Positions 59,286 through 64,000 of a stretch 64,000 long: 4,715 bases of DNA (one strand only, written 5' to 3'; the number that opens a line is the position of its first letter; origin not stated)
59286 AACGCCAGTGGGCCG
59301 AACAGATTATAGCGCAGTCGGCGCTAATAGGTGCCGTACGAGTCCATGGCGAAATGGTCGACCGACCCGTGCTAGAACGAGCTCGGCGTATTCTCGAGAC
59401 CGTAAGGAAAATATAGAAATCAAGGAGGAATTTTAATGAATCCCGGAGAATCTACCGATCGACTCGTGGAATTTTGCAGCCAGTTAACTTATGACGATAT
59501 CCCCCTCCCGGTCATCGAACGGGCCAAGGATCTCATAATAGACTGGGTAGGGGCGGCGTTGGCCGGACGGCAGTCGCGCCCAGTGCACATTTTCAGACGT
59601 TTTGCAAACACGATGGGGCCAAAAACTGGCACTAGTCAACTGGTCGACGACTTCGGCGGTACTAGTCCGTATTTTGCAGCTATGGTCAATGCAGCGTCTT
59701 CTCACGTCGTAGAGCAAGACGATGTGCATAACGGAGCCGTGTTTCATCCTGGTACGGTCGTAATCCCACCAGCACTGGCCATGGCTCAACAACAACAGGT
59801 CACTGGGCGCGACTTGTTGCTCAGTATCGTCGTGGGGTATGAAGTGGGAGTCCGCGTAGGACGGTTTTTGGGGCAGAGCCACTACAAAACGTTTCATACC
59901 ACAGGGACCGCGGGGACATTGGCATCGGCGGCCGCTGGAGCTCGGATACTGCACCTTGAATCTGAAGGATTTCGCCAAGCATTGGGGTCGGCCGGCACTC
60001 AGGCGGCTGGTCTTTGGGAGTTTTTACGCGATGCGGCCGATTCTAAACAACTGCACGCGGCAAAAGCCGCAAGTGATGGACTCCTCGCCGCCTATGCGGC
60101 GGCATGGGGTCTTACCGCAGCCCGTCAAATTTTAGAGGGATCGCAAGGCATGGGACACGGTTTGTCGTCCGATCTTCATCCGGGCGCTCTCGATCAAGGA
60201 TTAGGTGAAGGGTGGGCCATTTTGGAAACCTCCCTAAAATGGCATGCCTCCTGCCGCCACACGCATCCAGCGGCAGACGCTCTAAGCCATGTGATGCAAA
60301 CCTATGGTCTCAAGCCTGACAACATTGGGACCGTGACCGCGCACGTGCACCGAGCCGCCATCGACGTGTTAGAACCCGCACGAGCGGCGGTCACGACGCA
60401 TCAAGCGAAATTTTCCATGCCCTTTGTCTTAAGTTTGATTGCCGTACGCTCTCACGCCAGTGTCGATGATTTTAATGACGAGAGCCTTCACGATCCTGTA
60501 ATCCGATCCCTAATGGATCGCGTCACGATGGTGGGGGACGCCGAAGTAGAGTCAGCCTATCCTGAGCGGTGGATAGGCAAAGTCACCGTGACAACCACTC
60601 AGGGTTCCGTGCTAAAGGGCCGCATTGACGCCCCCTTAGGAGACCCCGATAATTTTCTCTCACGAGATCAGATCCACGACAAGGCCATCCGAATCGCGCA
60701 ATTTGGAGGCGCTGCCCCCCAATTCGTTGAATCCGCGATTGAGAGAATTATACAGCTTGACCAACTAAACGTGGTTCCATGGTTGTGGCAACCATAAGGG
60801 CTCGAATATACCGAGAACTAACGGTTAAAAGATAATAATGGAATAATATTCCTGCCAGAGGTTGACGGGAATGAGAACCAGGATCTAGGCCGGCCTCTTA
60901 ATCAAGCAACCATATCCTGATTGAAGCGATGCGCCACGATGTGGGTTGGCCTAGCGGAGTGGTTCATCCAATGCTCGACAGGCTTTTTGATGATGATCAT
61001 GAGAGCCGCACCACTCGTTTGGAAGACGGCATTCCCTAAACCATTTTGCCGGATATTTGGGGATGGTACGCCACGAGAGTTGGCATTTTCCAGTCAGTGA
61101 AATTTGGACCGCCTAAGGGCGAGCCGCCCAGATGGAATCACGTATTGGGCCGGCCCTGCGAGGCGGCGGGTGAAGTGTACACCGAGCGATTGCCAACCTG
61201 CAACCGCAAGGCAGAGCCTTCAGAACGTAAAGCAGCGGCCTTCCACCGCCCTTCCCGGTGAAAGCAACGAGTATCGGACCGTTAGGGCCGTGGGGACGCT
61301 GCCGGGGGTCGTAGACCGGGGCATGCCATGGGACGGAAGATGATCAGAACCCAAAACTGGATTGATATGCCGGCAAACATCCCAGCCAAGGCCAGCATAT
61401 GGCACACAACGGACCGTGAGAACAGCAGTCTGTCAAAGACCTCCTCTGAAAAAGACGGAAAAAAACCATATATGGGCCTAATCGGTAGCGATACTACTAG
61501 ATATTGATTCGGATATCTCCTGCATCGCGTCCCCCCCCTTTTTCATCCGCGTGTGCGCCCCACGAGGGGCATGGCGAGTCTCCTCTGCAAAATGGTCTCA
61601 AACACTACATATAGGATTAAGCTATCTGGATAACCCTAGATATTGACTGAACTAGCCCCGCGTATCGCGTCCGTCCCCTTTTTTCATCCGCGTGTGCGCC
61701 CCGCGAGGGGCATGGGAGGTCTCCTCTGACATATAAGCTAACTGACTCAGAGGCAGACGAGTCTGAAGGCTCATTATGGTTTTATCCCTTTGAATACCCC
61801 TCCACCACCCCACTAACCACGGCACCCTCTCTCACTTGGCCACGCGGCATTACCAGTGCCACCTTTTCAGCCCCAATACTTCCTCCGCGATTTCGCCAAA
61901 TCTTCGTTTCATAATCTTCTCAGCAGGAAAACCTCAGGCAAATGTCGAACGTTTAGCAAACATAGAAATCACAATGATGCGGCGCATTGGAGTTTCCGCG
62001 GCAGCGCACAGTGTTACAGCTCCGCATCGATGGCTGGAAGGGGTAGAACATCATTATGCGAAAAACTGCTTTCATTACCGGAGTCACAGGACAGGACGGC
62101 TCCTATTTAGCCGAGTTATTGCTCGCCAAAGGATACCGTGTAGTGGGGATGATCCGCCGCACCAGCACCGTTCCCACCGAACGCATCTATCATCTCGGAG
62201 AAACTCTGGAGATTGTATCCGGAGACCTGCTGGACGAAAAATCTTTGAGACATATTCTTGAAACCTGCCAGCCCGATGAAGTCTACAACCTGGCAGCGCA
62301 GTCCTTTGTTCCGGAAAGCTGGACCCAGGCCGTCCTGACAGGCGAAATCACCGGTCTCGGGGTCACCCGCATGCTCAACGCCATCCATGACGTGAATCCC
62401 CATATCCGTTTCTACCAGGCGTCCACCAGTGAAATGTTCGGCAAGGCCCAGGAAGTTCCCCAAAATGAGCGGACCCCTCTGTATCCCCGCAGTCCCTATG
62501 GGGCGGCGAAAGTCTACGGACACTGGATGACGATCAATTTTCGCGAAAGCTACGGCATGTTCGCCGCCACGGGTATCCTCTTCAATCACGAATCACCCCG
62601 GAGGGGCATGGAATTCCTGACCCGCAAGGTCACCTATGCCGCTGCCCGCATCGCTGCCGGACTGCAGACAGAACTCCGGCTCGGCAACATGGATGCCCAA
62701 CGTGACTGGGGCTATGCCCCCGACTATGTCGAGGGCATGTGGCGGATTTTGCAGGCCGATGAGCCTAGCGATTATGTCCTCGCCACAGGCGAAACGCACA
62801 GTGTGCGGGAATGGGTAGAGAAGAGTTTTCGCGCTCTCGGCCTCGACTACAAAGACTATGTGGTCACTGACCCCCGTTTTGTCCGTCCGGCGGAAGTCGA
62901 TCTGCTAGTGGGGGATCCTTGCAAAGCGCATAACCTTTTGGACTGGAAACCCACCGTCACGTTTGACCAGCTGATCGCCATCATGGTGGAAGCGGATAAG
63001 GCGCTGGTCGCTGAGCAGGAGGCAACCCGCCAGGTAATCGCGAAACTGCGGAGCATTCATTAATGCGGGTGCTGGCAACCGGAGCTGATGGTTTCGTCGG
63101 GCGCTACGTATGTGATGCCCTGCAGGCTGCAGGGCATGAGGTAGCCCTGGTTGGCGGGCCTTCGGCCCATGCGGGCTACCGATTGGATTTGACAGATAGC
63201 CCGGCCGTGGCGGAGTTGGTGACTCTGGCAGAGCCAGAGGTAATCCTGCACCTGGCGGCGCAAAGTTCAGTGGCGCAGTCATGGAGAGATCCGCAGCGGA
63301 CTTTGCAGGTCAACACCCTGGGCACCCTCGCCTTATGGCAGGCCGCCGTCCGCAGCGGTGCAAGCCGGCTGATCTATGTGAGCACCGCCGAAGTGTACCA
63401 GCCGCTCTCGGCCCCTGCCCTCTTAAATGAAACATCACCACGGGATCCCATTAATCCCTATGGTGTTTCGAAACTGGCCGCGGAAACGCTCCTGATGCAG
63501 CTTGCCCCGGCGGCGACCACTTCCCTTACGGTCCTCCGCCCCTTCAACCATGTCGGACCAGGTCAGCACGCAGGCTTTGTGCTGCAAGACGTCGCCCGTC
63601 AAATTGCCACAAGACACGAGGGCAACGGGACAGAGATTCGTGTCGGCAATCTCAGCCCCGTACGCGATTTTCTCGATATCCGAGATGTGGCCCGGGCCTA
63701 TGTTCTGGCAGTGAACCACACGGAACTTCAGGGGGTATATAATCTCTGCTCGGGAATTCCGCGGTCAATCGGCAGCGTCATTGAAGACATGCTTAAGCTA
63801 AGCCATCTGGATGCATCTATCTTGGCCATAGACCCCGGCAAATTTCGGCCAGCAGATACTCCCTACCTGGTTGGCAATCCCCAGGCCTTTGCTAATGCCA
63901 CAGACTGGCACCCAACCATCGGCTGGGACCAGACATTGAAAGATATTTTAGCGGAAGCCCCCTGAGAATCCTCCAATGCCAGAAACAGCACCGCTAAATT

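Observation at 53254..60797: Itaconate/methylsuccinate-type C5-dicarboxylate degradation cluster in a Gram-positive spore-former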

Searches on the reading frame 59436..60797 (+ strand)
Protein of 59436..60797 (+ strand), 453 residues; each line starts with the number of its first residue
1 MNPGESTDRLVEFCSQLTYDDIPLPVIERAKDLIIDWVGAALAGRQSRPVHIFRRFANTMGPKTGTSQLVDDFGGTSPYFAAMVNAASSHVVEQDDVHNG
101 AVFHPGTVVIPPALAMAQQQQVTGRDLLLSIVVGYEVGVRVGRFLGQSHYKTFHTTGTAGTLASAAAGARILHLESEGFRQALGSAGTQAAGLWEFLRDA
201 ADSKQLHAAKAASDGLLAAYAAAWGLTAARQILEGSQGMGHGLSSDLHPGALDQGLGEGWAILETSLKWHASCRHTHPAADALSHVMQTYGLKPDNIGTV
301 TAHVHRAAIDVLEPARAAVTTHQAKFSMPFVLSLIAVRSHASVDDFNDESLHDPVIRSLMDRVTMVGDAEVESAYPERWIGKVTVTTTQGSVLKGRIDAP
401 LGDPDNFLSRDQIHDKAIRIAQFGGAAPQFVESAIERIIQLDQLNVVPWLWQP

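Call 3: search_protein_families(library=pfam, proteins=[window:59436-60797:+])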
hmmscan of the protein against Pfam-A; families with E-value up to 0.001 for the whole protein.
window:59436-60797:+ (453 aa): 2 families
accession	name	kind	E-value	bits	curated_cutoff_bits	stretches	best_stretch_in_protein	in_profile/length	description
PF03972.19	MmgE_PrpD_N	-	4.6e-70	236.1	32.1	1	9-246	2-238/244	MmgE/PrpD N-terminal domain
PF19305.4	MmgE_PrpD_C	-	4e-40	137.9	32.1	1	270-422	1-153/173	MmgE/PrpD C-terminal domain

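Call 4: search_protein_families(library=ncbifam, proteins=[window:59436-60797:+])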
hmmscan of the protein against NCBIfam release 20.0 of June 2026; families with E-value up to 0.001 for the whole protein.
window:59436-60797:+ (453 aa): 1 family
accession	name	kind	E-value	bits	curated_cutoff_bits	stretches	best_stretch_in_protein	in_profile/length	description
NF042438.1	PrpD_hiGCgrampos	equivalog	1.5e-13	50.2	950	1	31-238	44-250/499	2-methylcitrate dehydratase PrpD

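Call 26: search_solved_structures(query=window:59436-60797:+, max_evalue=0.00001, show_alignments=1)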
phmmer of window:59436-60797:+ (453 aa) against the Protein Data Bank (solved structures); distinct sequences matched with E-value up to 0.00001: 10.
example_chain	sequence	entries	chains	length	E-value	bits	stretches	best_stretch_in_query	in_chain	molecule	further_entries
7bra_A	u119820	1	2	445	1.2e-35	126.4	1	24-417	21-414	Bacillus subtilis IRG1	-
7e9d_A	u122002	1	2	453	2.8e-34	121.9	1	24-417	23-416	IRG1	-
2hp3_A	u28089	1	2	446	9.6e-31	110.3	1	21-404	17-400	IDS-epimerase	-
2hp0_A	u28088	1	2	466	1.3e-30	109.8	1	21-404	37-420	IDS-epimerase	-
12vt_A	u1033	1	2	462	7.5e-29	104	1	25-419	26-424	Cis-aconitate decarboxylase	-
12vw_A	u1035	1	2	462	8.3e-29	103.9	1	25-419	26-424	Cis-aconitate decarboxylase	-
12ux_A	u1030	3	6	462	1.1e-28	103.5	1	25-419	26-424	Cis-aconitate decarboxylase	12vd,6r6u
12vq_A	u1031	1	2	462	7.2e-28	100.8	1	25-419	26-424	Cis-aconitate decarboxylase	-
7br9_A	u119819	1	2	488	2.2e-26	95.9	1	24-418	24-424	Cis-aconitate decarboxylase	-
6r6t_A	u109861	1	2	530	2.9e-26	95.5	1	24-418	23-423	Cis-aconitate decarboxylase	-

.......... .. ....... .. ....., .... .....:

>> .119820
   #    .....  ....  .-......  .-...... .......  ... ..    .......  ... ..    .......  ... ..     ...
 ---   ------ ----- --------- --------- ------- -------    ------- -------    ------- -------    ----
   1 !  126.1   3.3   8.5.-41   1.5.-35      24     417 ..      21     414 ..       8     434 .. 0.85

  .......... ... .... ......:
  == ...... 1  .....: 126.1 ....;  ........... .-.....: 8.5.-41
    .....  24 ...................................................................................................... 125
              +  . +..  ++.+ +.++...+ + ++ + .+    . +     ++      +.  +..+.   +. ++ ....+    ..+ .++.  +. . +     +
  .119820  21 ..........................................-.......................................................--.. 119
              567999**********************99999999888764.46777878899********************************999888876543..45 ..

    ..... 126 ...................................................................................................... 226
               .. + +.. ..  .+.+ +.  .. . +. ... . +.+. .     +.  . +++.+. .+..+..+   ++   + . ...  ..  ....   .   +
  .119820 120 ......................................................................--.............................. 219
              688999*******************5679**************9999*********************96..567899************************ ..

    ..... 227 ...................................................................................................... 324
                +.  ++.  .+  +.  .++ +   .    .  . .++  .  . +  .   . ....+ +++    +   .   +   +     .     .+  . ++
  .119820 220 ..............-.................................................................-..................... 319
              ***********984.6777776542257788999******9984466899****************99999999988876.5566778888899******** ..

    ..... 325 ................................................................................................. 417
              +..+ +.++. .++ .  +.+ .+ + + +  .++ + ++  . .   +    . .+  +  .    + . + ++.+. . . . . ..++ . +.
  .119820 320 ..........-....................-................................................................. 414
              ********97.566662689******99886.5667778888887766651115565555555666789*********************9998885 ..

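Call 37: find_homologous_proteins(query=window:59436-60797:+, max_evalue=1e-20)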
Query window:59436-60797:+ (453 aa): 8000 proteins with E <= 1e-20 among 8000 candidates; the best 120 are listed.
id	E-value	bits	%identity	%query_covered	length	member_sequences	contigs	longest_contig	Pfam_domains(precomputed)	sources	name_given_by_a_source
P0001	0.0e+0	1014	100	100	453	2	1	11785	PF19305.5,PF03972.20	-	-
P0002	1.6e-235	800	79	100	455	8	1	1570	PF19305.5,PF03972.20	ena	-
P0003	9.4e-199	679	69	99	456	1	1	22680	PF19305.5,PF03972.20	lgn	-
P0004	1.3e-174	599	62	98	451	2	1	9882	PF19305.5,PF03972.20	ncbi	-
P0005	4.8e-173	594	61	99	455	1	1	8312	PF19305.5,PF03972.20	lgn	-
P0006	7.4e-171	587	61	97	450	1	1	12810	PF19305.5,PF03972.20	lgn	-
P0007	5.0e-169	581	61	97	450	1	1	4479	PF19305.5,PF03972.20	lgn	-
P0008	6.1e-169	581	63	93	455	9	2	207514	PF19305.5,PF03972.20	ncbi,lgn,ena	-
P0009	1.2e-165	570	60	95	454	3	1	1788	PF19305.5,PF03972.20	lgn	-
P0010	3.6e-164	565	58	99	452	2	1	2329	PF19305.5,PF03972.20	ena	-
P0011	1.6e-163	563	61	96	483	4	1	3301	PF19305.5,PF03972.20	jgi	-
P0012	7.9e-163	560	59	98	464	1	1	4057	PF19305.5,PF03972.20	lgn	-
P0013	4.7e-162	558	60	97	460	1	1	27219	PF19305.5,PF03972.20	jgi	jgi:2-methylcitrate dehydratase PrpD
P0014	1.6e-161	556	58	96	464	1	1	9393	PF19305.5,PF03972.20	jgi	jgi:2-methylcitrate dehydratase PrpD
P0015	1.8e-161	556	59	97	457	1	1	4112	PF19305.5,PF03972.20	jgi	jgi:2-methylcitrate dehydratase PrpD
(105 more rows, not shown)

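Call 41: find_related_loci(query=window:59436-60797:+, collection=genome_contigs, flank=10000)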
Query window:59436-60797:+ (453 aa) in genome_contigs; peptide patterns used: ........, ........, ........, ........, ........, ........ (x = any residue, [..] = any of these).
600 stretches matched a pattern (row limit reached: there are more); 589 encode a relative of the query (tblastn E <= 1e-3); the best 80 are kept; 80 distinct loci.
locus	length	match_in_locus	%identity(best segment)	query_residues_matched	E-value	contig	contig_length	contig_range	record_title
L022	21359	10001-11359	79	1-452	0e+0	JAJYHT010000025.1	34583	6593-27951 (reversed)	MAG: Bacillota bacterium isolate DBS1-3.bin87 NODE_1997_length_34583_cov_2.20966, whole genome shotgun sequence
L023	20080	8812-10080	63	5-427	4e-169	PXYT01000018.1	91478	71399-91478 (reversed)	MAG: Sulfobacillus benefaciens isolate AMDSBA1 AMDSBA1_18, whole genome shotgun sequence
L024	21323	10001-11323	59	10-450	3e-164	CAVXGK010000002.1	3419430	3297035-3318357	MAG: uncultured Gemmatimonadaceae bacterium isolate MFD05521.bin.1.51 genome assembly, contig: contig_50616, whole genom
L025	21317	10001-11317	59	7-445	2e-162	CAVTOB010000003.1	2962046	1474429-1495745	MAG: uncultured Gemmatimonadaceae bacterium isolate MFD00822.bin.1.145 genome assembly, contig: contig_76030, whole geno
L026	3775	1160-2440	60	10-439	5e-168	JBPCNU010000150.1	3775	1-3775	MAG: Rubrobacter sp. isolate TH_ant_mag_138 S1Ck127_5524809_flag_0_multi_8.0000_len_3775, whole genome shotgun sequence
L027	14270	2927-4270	55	7-452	6e-159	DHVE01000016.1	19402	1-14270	MAG TPA_asm: Betaproteobacteria bacterium UBA5216 UBA5216_contig_939, whole genome shotgun sequence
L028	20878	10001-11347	57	1-447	1e-158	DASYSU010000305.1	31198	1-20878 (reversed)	MAG TPA_asm: Gemmatimonadaceae bacterium isolate SMAG_U4547 k141_1344202, whole genome shotgun sequence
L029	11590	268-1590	57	2-442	2e-158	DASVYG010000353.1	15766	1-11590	MAG TPA_asm: Gemmatimonadaceae bacterium isolate SMAG_U2596 k141_459288, whole genome shotgun sequence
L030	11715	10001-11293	56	7-440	6e-157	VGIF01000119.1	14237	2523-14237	MAG: Betaproteobacteria bacterium isolate K_Offshore_80m_m2_113 K_Offshore_80m_m2_113_Ga0194132_10008829, whole genome s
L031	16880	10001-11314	58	7-443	5e-157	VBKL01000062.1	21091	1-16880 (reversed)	MAG: Deltaproteobacteria bacterium isolate DP_8 14_1009_02_20cm_scaffold_54, whole genome shotgun sequence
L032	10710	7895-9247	54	3-443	3e-156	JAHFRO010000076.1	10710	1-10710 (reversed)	MAG: Betaproteobacteria bacterium isolate nzgw576 NODE_4019_length_10711_cov_16.110009, whole genome shotgun sequence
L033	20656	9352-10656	57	10-443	5e-156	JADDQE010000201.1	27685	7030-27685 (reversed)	MAG: bacterium isolate LB3_2 AB19_LB3_289_length_27523_cov_46, whole genome shotgun sequence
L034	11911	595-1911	59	6-443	2e-154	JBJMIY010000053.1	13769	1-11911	MAG: Rubrobacteraceae bacterium isolate 12C16O_168h_50_unf_bin_10 k141_5318687, whole genome shotgun sequence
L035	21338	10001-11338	54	7-450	6e-154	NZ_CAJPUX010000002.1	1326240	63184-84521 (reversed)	Cupriavidus plantarum strain LMG 26296 isolate LMG 26296, whole genome shotgun sequence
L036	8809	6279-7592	59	7-443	1e-153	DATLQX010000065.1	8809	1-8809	MAG TPA_asm: Chloroflexota bacterium isolate SMAG_U13889 k141_1119676, whole genome shotgun sequence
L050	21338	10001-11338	54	7-450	7e-151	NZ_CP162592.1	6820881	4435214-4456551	Pseudomonas sp. B22129 chromosome, complete genome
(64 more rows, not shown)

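Call 45: search_protein_families(library=ncbifam, proteins=[L050:7893-8789:+, L050:12662-13477:+, L050:11351-12544:+, L050:6817-7812:-], max_evalue=0.00001)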
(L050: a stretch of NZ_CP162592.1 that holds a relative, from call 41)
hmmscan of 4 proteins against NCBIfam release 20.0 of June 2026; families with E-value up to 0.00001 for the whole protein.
L050:7893-8789:+ (298 aa): 0 families

L050:12662-13477:+ (271 aa): 3 families
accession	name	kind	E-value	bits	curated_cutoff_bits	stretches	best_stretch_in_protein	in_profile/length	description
NF038242.1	RipC_Ccl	equivalog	5.1e-48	163.9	375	1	6-269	1-267/268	itaconate degradation C-C-lyase RipC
TIGR01588.1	citE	equivalog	3.3e-35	121.6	443.4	1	6-268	3-281/288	citrate (pro-3S)-lyase subunit beta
NF041626.1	malyCoAlyase_Halo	equivalog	1.3e-06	27.6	500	0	86-257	102-300/340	L-malyl-CoA/beta-methylmalyl-CoA lyase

L050:11351-12544:+ (397 aa): 7 families
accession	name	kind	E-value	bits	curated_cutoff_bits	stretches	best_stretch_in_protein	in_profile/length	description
NF052585.1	SucGlutTfsCaiB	equivalog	1.6e-71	241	750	1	2-382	3-389/394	succinate--glutarate CoA-transferase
NF003809.0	PRK05398.1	subfamily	7.4e-67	225.7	442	2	4-207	2-205/416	formyl-CoA transferase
TIGR03253.1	oxalate_frc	equivalog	1e-65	222.1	504.2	2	5-207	2-204/416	formyl-CoA transferase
NF008511.0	PRK11430.1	equivalog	2.9e-65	220.9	522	1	4-337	7-337/381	CoA:oxalate CoA-transferase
NF041294.1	Scnl_mescCoAtase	equivalog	7.4e-57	193.2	700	1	7-346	4-345/381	succinyl-CoA:mesaconate CoA-transferase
NF002914.1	PRK03525.1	equivalog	1.2e-40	139.7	413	1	6-397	9-397/400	L-carnitine CoA-transferase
TIGR04253.1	mesacon_CoA_iso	equivalog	2.3e-11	43.3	725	1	7-396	3-399/403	2-methylfumaryl-CoA isomerase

L050:6817-7812:- (331 aa): 49 families (the best 25 are shown)
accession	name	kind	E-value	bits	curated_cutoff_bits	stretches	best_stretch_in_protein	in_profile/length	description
NF040786.1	LysR_Sec_metab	equivalog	1.3e-43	149.1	250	1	39-313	2-281/298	selenium metabolism-associated LysR family transcriptional regulator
NF047520.1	trans_act_CidR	equivalog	3e-36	125.1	415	1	39-299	2-261/292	cidABC operon transcriptional activator CidR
NF053705.1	TransRegGltCGpos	equivalog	8.3e-35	120.4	350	1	40-315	3-278/300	glutamate biosynthesis transcriptional regulator GltC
NF008722.0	PRK11716.1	equivalog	5.1e-34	117.6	246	1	39-287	2-250/293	HTH-type transcriptional activator IlvY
NF040889.1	trans_reg_YeiE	equivalog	2.6e-32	112.2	480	1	36-299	1-259/288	DNA-binding transcriptional regulator YeiE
TIGR03339.1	phn_lysR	subfamily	2.3e-30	105.8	341.1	1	43-297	2-250/279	aminoethylphosphonate catabolism associated LysR family transcriptional regulator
NF008095.0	PRK10837.1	subfamily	4e-28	98.5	281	1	36-304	1-264/290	LysR family transcriptional regulator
NF045775.1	acetoin_reg_AlsR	exception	7.3e-28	97.9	430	1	39-282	2-247/290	acetoin biosynthesis transcriptional regulator AlsR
NF047711.1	PutUtilRegPtrR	equivalog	9.8e-27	93.8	400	1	39-321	2-277/283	putrescine utilization regulator PtrR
NF007385.0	PRK09906.1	equivalog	2e-26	92.8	356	1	39-280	2-244/296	DNA-binding transcriptional regulator HcaR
NF007439.0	PRK09986.1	equivalog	3e-26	92.5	290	1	37-283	6-255/296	LysR family transcriptional regulator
NF045990.1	TransRegCbbRRhodb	equivalog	8.1e-26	90.8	450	1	39-314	7-284/304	LysR family regulator CbbR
NF008416.0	PRK11242.1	equivalog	9.4e-26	90.8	277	1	42-311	5-272/300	transcriptional regulator CynR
NF008410.0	PRK11233.1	equivalog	1.4e-25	90.1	309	1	40-300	3-261/305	nitrogen assimilation transcriptional regulator NAC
NF052633.1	LysR_TF_PsrA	exception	3.1e-25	88.7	540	1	37-310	4-276/297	L-proline-binding transcription factor PsrA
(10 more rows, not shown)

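Call 71: search_solved_structures(query=L050:12662-13477:+, max_evalue=1e-10, show_alignments=0)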
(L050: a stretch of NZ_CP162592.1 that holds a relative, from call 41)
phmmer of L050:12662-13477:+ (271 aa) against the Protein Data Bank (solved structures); distinct sequences matched with E-value up to 1e-10: 12.
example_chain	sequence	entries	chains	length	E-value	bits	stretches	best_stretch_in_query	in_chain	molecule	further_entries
8khl_A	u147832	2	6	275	5e-96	324.4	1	3-268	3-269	Probable acyl-CoA lyase beta chain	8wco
9nzb_A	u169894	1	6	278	5.1e-96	324.3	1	3-268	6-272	Acyl-CoA lyase beta chain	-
6aq4_A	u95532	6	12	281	6.8e-40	140.4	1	10-267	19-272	Citrate lyase subunit beta-like protein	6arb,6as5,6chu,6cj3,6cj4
1z6k_A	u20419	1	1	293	7.8e-40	140.2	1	10-267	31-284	Citrate Lyase beta subunit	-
1u5h_A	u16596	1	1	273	1.2e-36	129.8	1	10-267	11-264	citE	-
1u5v_A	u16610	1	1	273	1e-35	126.7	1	10-267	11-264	citE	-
1sgj_A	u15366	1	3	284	2.6e-34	122.2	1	2-268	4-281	citrate lyase, beta subunit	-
3qll_A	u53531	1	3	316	4.3e-31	111.6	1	6-268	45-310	Citrate lyase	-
4l9y_A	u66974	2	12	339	2e-22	83.2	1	7-265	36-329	Malyl-CoA lyase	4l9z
5ugr_A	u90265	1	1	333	2.2e-22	83.1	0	167-267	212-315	Malyl-CoA lyase/beta-methylmalyl-CoA lyase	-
5vxc_A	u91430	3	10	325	7e-21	78.2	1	7-267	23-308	Citrate lyase subunit beta-like protein, mitochondrial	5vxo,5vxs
4l7z_A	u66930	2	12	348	6.8e-12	48.7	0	183-262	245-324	HpcH/HpaI aldolase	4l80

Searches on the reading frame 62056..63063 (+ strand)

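Call 6: search_protein_families(library=pfam, proteins=[window:62056-63063:+])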
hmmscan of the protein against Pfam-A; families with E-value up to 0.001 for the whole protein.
window:62056-63063:+ (335 aa): 5 families
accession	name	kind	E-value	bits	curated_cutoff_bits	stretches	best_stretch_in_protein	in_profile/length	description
PF16363.11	GDP_Man_Dehyd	-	7.1e-130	433.7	27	1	6-310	1-332/332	GDP-mannose 4,6 dehydratase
PF01370.27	Epimerase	-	9.7e-68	228.6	20.9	1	6-242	2-239/240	NAD dependent epimerase/dehydratase family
PF04321.23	RmlD_sub_bind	-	4.8e-09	36.2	27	1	6-156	4-133/287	RmlD substrate binding domain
PF05368.20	NmrA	-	3.5e-05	24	27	1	2-71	2-70/298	NmrA-like family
PF13460.12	NAD_binding_10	-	4.5e-05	23.8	27.2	1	9-72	1-62/184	NAD(P)H-binding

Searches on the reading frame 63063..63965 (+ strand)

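Call 6: search_protein_families(library=pfam, proteins=[window:63063-63965:+])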
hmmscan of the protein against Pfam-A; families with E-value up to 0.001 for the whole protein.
window:63063-63965:+ (300 aa): 7 families
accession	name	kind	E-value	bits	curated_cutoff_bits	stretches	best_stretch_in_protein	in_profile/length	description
PF16363.11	GDP_Man_Dehyd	-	4.9e-53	181.2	27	1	4-294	1-331/332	GDP-mannose 4,6 dehydratase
PF01370.27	Epimerase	-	8.8e-53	179.6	20.9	1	3-229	1-240/240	NAD dependent epimerase/dehydratase family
PF04321.23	RmlD_sub_bind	-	9.9e-20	71.2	27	1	1-149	1-141/287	RmlD substrate binding domain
PF01073.25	3Beta_HSD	-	2.6e-13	50.1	22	1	41-219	52-231/280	3-beta hydroxysteroid dehydrogenase/isomerase family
PF02719.21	Polysacc_synt_2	-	6.6e-12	45.6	20.2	1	42-116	62-136/293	Polysaccharide biosynthesis protein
PF07993.18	NAD_binding_4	-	1.5e-08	34.6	20.1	1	56-160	87-204/258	Male sterility protein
PF13460.12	NAD_binding_10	-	5.7e-07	30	27.2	1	7-159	1-142/184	NAD(P)H-binding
